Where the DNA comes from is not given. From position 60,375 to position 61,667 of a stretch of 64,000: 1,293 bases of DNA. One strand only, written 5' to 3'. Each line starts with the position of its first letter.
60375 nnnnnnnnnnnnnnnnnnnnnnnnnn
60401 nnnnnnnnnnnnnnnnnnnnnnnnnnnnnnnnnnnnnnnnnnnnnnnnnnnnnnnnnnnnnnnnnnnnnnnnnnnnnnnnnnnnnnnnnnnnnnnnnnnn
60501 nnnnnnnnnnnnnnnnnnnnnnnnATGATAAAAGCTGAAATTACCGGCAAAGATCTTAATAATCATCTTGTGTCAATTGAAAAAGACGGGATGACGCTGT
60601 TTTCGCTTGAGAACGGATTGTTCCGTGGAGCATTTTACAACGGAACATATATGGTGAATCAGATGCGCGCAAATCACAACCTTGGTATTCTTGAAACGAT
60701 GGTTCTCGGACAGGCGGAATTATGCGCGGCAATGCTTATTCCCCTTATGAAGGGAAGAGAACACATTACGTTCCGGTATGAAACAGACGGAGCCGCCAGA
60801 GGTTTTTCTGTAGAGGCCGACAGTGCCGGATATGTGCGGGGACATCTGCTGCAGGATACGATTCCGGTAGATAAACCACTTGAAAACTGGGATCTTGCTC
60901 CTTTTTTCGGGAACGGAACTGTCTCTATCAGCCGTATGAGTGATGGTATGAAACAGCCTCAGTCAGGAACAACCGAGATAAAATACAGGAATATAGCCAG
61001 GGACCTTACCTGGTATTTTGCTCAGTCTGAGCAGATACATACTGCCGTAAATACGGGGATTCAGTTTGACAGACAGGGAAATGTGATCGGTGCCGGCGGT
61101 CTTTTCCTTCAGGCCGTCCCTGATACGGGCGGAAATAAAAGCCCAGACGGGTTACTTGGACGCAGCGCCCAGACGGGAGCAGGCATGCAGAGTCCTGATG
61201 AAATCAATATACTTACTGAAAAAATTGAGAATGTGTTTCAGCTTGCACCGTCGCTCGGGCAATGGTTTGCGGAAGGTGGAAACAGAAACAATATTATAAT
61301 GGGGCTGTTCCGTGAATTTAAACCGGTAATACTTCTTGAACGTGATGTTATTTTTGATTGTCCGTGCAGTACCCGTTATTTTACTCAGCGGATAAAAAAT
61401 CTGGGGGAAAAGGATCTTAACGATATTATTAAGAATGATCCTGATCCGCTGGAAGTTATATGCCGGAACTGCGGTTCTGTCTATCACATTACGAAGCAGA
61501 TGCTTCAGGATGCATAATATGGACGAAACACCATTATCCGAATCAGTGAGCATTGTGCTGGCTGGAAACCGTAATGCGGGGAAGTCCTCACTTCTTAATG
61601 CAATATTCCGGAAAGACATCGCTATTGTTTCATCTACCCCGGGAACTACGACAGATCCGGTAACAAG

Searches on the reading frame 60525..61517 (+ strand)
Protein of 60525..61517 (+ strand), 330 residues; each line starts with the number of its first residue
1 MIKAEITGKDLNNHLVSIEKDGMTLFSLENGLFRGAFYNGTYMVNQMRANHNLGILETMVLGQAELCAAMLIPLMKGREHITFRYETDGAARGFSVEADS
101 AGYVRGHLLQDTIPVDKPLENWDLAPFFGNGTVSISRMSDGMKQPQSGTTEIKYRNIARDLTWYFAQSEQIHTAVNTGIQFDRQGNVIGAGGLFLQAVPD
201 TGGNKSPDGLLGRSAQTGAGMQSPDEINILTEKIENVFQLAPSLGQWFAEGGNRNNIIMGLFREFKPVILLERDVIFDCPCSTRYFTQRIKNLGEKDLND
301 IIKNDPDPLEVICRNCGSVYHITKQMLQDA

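Call 72: search_protein_families(library=pfam, proteins=[window:60525-61517:+], max_evalue=0.001)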
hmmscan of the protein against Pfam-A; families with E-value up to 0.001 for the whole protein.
window:60525-61517:+ (330 aa): 1 family
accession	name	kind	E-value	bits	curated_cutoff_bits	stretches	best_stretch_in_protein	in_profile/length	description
PF01430.24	HSP33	-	5.3e-58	197.1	21.4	1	21-323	1-273/273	Hsp33 protein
